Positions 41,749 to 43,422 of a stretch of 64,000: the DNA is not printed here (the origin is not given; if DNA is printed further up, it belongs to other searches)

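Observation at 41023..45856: Four-gene gamma-glutamylation-type amine catabolic cluster (ALDH, Fe-ADH, GS-like synthetase, class I GATase hydrolase)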

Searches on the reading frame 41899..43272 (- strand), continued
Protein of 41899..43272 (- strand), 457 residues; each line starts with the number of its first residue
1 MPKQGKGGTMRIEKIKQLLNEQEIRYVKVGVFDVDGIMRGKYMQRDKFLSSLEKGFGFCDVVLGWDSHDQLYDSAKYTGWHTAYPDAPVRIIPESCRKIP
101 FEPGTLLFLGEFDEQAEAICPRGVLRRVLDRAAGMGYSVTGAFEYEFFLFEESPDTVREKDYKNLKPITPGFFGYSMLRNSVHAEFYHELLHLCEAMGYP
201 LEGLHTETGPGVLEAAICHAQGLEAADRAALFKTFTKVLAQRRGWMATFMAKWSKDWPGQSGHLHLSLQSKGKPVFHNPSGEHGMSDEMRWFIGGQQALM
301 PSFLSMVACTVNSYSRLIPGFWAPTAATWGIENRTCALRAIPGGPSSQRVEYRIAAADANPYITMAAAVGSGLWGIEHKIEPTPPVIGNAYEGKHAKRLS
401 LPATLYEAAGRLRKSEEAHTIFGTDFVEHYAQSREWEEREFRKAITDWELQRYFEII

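Call 33: search_protein_families(library=pfam, proteins=[L046:14331-15209:+, L049:13900-14646:+, L014:12748-13551:+, L046:6775-7452:+, L064:14033-16495:+, L077:14995-16146:+, L077:16143-17393:+, L076:12542-14023:+, L007:13116-14342:+, L061:8741-9778:+], max_evalue=0.001)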
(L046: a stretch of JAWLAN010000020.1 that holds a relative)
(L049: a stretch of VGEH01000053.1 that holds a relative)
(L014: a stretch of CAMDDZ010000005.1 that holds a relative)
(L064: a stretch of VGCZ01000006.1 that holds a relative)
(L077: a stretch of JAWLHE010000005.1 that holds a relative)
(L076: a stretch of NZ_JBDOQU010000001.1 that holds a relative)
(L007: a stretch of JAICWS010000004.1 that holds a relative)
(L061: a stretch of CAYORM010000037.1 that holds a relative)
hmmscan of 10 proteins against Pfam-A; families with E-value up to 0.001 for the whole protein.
L046:14331-15209:+ (292 aa): 1 family
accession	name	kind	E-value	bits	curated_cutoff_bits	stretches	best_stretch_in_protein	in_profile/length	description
PF04290.18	DctQ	-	7.8e-24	84.5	28.3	1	152-284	1-131/132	Tripartite ATP-independent periplasmic transporters, DctQ component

L049:13900-14646:+ (248 aa): 1 family
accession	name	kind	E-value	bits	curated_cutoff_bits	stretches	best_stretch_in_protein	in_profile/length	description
PF05721.19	PhyH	-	1.3e-29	104.5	22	1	4-205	14-212/213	Phytanoyl-CoA dioxygenase (PhyH)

L014:12748-13551:+ (267 aa): 0 families

L046:6775-7452:+ (225 aa): 2 families
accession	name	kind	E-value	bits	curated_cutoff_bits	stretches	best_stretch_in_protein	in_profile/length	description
PF00072.30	Response_reg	-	1.7e-26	93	30.2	1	3-113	1-111/111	Response regulator receiver domain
PF00486.34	Trans_reg_C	-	4.1e-22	78.5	26.2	1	145-220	1-77/77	Transcriptional regulatory protein, C terminal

L064:14033-16495:+ (820 aa): 9 families
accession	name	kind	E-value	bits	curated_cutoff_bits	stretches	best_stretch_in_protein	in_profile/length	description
PF01571.26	GCV_T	-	2.1e-81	273.4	25.6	1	430-702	1-255/255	Aminomethyltransferase folate-binding domain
PF01266.30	DAO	-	2.7e-77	261.1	27.9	1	13-370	1-353/353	FAD dependent oxidoreductase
PF16350.10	FAO_M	-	8.9e-21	74.3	27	1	373-428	1-56/56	FAD dependent oxidoreductase central domain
PF08669.17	GCV_T_C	-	6.2e-14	52.1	25.9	1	727-812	1-80/80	Glycine cleavage T-protein C-terminal barrel domain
PF00890.30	FAD_binding_2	-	2.1e-07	31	20.4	1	14-197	2-181/414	FAD binding domain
PF00070.33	Pyr_redox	-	7.8e-06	26.8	22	0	13-43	1-30/82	Pyridine nucleotide-disulphide oxidoreductase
PF13738.12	Pyr_redox_3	-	9.4e-06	25.5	30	0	15-47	1-33/305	Pyridine nucleotide-disulphide oxidoreductase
PF13450.12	NAD_binding_8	-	8.4e-05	23.2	21.9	1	16-49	1-33/68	NAD(P)-binding Rossmann-like domain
PF07992.20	Pyr_redox_2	-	0.00014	21.8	26.1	0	11-43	142-173/291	Pyridine nucleotide-disulphide oxidoreductase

L077:14995-16146:+ (383 aa): 1 family
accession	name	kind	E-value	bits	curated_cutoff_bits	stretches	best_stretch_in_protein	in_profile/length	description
PF00266.25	Aminotran_5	-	5.5e-18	65.5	21.5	1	41-311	39-315/371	Aminotransferase class-V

L077:16143-17393:+ (416 aa): 1 family
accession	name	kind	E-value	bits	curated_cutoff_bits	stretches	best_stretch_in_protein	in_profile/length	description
PF01663.27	Phosphodiest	-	3.1e-28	99.8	23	1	25-379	1-339/342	Type I phosphodiesterase / nucleotide pyrophosphatase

L076:12542-14023:+ (493 aa): 2 families
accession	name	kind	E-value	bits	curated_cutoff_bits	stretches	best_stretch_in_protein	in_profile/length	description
PF07364.17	DUF1485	-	1.1e-95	320.7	22.8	1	3-293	1-290/290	Metallopeptidase family M81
PF07171.17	MlrC_C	-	1.5e-54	185.3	27.2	1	305-482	1-178/178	MlrC C-terminus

L007:13116-14342:+ (408 aa): 4 families
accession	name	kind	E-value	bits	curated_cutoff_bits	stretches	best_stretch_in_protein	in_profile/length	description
PF00155.27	Aminotran_1_2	-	1e-63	216.2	19.7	1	40-391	3-360/361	Aminotransferase class I and II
PF01041.23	DegT_DnrJ_EryC1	-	2.5e-09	37.3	19.8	1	102-210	43-145/360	DegT/DnrJ/EryC1/StrS aminotransferase family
PF01053.26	Cys_Met_Meta_PP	-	2e-06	27.1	27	1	99-211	68-174/381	Cys/Met metabolism PLP-dependent enzyme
PF00266.25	Aminotran_5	-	0.00041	19.9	21.5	1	96-210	56-175/371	Aminotransferase class-V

L061:8741-9778:+ (345 aa): 1 family
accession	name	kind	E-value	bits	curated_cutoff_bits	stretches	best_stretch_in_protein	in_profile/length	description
PF04199.19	Cyclase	-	1.5e-37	129.4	23.1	1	76-256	1-142/142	Putative cyclase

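Call 34: find_encoding_contigs(protein=P0001, flank=10000, max_places=3)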
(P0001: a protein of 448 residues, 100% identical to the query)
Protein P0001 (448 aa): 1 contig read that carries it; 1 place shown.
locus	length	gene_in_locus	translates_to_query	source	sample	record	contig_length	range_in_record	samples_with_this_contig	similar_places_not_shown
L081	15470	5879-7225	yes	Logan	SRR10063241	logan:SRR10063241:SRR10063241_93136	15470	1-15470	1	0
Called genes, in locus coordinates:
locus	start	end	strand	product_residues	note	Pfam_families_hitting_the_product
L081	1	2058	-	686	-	?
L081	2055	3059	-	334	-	PF00989:PAS, PF08448:PAS_4 (weak), PF13188:PAS_8, PF13426:PAS_9, PF07536:HWE_HK (weak), PF07568:HisKA_2, PF13581:HATPase_c_2 (weak), PF02518:HATPase_c, +1 more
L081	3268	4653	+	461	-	PF00171:Aldedh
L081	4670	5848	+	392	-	PF00465:Fe-ADH, PF13685:Fe-ADH_2, PF25137:ADH_Fe_C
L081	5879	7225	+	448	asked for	PF00120:Gln-synt_C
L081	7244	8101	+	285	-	PF00117:GATase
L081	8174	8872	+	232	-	-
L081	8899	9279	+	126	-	-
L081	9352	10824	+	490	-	PF02321:OEP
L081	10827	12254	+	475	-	PF25917:BSH_RND (weak), PF25973:BSH_CzcB, PF25893:HH_CzcB, PF25954:Beta-barrel_RND_2, PF25975:CzcB_C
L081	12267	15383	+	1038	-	PF00873:ACR_tran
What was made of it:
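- Checked: An independent gene call on a public contig of identical sequence gives the same four genes (call 34).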

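Call 35: search_dna_similar(query=window:41899-43272:-, collection=plasmids, mode=protein, max_rows=40, max_evalue=1e-40)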
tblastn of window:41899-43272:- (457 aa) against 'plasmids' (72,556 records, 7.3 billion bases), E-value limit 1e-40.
Records with a match: 184; places in all: 201; records where one place covers at least 80% of the query: 179.
Best place of each record, by identity: 60-80% 3; <60% 181.
By first word of the organism name: Pseudosulfitobacter 43; Paracoccus 15; Streptomyces 12; Rhizobium 6; Shinella 6; Sinorhizobium 6; Rhodococcus 6; Arthrobacter 5; Paenarthrobacter 5; Thioclava 5; and 46 more.
By predicted mobility (MOB-suite, as given by PLSDB): non-mobilizable 148; conjugative 23; mobilizable 13.
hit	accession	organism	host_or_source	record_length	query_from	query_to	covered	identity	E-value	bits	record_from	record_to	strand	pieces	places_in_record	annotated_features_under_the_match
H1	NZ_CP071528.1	Legionella lytica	Acanthamoeba castellanii,bacterial ...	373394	13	457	97%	62.3%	0e+0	586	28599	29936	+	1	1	glutamine synthetase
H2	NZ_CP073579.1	Photobacterium sp. GJ3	-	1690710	24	457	95%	62.8%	0e+0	579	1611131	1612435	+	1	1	record has no annotation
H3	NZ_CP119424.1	Photobacterium sp. DA100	-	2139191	16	457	97%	61.2%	0e+0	585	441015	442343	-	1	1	none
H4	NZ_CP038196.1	Paracoccus versutus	single cell,soil adjacent to the roots ...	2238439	12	457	98%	58.6%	1e-179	564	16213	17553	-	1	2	none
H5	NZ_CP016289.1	Rhizobium leguminosarum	Vavilovia formosa,cell culture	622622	15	457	97%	57.9%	8e-172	541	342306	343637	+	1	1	glutamine synthetase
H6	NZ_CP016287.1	Rhizobium leguminosarum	Vavilovia formosa,cell culture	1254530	15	457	97%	57.9%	8e-172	541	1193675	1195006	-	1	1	record has no annotation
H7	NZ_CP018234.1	Rhizobium leguminosarum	Vavilovia formosa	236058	15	457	97%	57.2%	4e-170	537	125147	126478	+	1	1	glutamine synthetase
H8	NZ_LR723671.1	Pseudorhizobium flavum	Paddy soil under the long-term ...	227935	1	457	100%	54.6%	7e-170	536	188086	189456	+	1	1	glutamine synthetase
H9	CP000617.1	Burkholderia vietnamiensis G4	-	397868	16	457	97%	54.8%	4e-167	528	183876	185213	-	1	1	L-glutamine synthetase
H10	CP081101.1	Rhodobacteraceae bacterium M382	-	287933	12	457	98%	53.5%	3e-161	511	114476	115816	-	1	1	glutamine synthetase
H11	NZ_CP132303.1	Shinella sumterensis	Homo sapiens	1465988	19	457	96%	39.8%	9e-98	328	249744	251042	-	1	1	none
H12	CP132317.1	Shinella sumterensis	Homo sapiens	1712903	19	457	96%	39.5%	3e-97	327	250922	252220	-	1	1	glutamine synthetase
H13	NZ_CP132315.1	Shinella oryzae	Homo sapiens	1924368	19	457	96%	39.5%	1e-96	325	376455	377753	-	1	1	none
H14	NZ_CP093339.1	Shinella sp. H4-D48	whole organism,grassland soil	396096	19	457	96%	39.5%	2e-96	325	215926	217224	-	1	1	glutamine synthetase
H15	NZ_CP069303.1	Shinella sp. PSBB067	monoisolate,Minnesota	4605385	13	457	97%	38.8%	2e-97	327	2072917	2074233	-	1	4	none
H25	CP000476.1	Paenarthrobacter aurescens TC1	-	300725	13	457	97%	37.7%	2e-91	310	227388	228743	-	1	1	ipuC: gamma-glutamylisopropylamide synthetase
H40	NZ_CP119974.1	Agrobacterium leguminum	pure culture,soil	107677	3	457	100%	33.8%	6e-83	286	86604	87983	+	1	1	glutamine synthetase family protein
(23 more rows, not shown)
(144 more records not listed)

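Call 36: get_annotated_region(hit=H10, flank=9000)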
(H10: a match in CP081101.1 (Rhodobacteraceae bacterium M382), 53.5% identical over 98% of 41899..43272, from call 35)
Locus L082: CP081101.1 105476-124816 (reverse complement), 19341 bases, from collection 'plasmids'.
description: Rhodobacteraceae bacterium M382 plasmid unnamed3, complete sequence
organism: Rhodobacteraceae bacterium M382 (NCBI taxid 2867017)
taxonomy: Bacteria; Pseudomonadota; Alphaproteobacteria; Rhodobacterales; Paracoccaceae; ; Rhodobacteraceae bacterium M382
host: -; source: -; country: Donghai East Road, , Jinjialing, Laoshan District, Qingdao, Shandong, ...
typing (MOB-suite, as given by PLSDB): non-mobilizable
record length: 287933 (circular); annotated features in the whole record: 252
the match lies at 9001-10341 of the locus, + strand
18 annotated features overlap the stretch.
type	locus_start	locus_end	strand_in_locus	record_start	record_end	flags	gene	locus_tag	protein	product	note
CDS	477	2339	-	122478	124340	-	-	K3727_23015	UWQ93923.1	AMP-binding protein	-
CDS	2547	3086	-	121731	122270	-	-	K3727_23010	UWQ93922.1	N-acetyltransferase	-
CDS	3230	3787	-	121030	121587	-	-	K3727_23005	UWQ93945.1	CIA30 family protein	-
CDS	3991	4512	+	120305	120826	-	-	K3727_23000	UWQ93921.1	glutathione peroxidase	-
CDS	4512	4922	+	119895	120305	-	-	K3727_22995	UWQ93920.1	DUF393 domain-containing protein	-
CDS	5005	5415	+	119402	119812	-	-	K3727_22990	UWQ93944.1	tryptophan-rich sensory protein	-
CDS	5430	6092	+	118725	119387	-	-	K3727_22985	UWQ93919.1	SDR family NAD(P)-dependent oxidoreductase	-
CDS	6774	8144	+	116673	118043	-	-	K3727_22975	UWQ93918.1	aminotransferase class III-fold pyridoxal phosphate-dependent enzyme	-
CDS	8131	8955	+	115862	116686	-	-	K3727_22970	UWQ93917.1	N-formylglutamate amidohydrolase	-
CDS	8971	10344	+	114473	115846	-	-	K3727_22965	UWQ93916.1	glutamine synthetase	-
CDS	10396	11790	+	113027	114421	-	-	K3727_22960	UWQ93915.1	aldehyde dehydrogenase family protein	-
CDS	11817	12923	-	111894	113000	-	-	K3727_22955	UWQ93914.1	P1 family peptidase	-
CDS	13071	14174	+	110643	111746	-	-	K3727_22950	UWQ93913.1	ABC transporter ATP-binding protein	-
CDS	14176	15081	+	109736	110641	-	-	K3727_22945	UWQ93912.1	ABC transporter permease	-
CDS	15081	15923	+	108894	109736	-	-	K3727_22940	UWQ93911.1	ABC transporter permease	-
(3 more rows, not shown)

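Call 37: get_annotated_region(hit=H9, flank=9000)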
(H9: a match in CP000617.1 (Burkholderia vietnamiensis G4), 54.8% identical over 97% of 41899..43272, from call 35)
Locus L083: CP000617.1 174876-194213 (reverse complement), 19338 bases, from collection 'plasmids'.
description: Burkholderia vietnamiensis G4 plasmid pBVIE01, complete sequence
organism: Burkholderia vietnamiensis G4 (NCBI taxid 269482)
taxonomy: Bacteria; Pseudomonadota; Betaproteobacteria; Burkholderiales; Burkholderiaceae; Burkholderia; Burkholderia vietnamiensis; Burkholderia vietnamiensis G4
host: -; source: -; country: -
typing (MOB-suite, as given by PLSDB): conjugative; replicon rep_cluster_219; relaxase MOBF; mating-pair formation MPF_F
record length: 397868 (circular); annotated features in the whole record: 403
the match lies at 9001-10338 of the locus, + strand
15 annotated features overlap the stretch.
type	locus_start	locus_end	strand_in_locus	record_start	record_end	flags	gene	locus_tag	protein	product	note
CDS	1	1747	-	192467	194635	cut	-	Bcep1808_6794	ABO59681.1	malate synthase G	-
CDS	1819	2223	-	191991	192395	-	-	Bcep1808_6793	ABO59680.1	protein of unknown function DUF336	-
CDS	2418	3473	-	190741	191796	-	-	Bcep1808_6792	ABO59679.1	Integrase, catalytic region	-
CDS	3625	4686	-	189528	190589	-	-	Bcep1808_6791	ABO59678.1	transcriptional regulator, LuxR family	-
CDS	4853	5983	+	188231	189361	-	-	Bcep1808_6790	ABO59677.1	histone deacetylase superfamily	-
CDS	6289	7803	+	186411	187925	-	-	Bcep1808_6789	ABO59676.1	Na+/solute symporter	-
CDS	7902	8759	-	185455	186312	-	-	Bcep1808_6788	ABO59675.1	transcriptional regulator, RpiR family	-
CDS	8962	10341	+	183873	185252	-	-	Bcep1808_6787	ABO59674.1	L-glutamine synthetase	-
CDS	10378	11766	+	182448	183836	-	-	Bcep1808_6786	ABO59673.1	aldehyde dehydrogenase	-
CDS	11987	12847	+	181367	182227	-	-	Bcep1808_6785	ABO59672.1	glutamine amidotransferase class-I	-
CDS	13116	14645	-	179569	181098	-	-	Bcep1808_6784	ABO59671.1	transposase IS66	-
CDS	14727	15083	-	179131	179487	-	-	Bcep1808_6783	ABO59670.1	IS66 Orf2 family protein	-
CDS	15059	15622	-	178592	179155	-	-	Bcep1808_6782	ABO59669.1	transposase IS3/IS911 family protein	-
CDS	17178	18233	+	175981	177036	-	-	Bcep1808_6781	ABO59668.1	Integrase, catalytic region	-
CDS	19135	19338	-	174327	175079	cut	-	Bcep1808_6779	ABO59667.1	hypothetical protein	-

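Call 38: search_solved_structures(query=L004:8680-9768:+, show_alignments=1, max_evalue=1e-10)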
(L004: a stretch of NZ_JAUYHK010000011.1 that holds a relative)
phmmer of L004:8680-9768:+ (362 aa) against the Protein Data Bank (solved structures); distinct sequences matched with E-value up to 1e-10: 8.
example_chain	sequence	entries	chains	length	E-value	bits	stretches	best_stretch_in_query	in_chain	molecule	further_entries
4uab_A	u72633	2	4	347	5.5e-169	565.5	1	44-362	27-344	Twin-arginine translocation pathway signal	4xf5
4yzz_A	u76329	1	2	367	1.2e-15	60.9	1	17-347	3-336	TRAP TRANSPORTER SOLUTE BINDING PROTEIN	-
4yic_A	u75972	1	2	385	1.5e-15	60.6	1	17-347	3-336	TRAP TRANSPORTER SOLUTE BINDING PROTEIN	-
2hzk_A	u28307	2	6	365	1.9e-15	60.3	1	16-349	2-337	TRAP-T family sorbitol/mannitol transporter, periplasmic binding protein, SmoM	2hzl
4nap_A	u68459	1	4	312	3.4e-13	52.8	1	104-336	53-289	Extracellular solute-binding protein, family 7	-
4pgn_A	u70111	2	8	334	4.3e-13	52.5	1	104-336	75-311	Extracellular solute-binding protein, family 7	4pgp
4pet_A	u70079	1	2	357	9.4e-13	51.4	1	178-349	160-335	Extracellular solute-binding protein, family 7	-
2zzv_A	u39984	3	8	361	3e-11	46.5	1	15-283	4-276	ABC transporter, solute-binding protein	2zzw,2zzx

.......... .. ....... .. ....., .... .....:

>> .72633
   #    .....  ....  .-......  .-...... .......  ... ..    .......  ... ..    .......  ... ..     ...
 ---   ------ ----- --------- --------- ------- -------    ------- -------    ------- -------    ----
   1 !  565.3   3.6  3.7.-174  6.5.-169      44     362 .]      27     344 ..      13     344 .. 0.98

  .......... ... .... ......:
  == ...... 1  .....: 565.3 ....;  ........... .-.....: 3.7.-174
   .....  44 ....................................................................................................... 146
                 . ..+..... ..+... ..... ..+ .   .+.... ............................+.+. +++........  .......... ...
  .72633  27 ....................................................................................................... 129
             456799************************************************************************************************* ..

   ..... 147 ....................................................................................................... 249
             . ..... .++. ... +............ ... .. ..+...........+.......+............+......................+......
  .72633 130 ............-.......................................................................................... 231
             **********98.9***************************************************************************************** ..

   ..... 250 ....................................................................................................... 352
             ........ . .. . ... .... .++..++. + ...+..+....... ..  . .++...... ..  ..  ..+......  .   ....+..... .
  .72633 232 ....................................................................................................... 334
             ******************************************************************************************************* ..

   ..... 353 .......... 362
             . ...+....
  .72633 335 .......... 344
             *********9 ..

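Call 43: get_annotated_region(hit=H5, flank=8000)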
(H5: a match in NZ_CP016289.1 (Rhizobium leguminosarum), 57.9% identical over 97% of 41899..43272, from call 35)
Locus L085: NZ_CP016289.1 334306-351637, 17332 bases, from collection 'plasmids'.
description: Rhizobium leguminosarum strain Vaf10 plasmid unnamed2, complete sequence
organism: Rhizobium leguminosarum (NCBI taxid 384)
taxonomy: Bacteria; Pseudomonadota; Alphaproteobacteria; Hyphomicrobiales; Rhizobiaceae; Rhizobium; Rhizobium leguminosarum
host: -; source: Vavilovia formosa,cell culture; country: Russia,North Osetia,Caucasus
typing (MOB-suite, as given by PLSDB): non-mobilizable
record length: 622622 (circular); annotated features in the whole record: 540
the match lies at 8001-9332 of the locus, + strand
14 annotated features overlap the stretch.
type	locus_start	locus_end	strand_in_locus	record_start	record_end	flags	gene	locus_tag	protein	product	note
CDS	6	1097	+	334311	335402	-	-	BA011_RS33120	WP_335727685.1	2-aminoethylphosphonate--pyruvate transaminase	GO:0019700 - organic phosphonate catabolic process [Evidence IEA]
CDS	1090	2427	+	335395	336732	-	-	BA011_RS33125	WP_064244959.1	PLP-dependent transferase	GO:0019346 - transsulfuration [Evidence IEA]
CDS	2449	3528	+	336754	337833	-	-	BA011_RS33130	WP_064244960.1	fatty acid desaturase family protein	GO:0006633 - fatty acid biosynthetic process [Evidence IEA]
CDS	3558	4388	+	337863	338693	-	-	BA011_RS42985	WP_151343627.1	gamma-glutamyl-gamma-aminobutyrate hydrolase family protein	-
CDS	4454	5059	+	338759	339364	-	-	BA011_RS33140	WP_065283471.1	LysE family translocator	-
CDS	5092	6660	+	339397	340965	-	-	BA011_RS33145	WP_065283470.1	GMC family oxidoreductase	-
CDS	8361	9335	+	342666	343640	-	-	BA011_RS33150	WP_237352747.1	glutamine synthetase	-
CDS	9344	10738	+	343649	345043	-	-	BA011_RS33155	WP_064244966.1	aldehyde dehydrogenase family protein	-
CDS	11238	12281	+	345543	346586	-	-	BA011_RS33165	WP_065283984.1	IS110 family transposase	-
CDS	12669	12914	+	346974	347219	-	-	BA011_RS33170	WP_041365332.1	DUF6429 family protein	-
CDS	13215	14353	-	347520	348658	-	-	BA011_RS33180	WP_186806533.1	IS3 family transposase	-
CDS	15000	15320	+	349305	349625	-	trxA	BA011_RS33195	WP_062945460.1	thioredoxin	-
CDS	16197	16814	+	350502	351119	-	-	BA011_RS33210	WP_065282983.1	TraH family protein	GO:0000160 - phosphorelay signal transduction system [Evidence IEA]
CDS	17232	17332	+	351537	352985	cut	-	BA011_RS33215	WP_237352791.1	Fic family protein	-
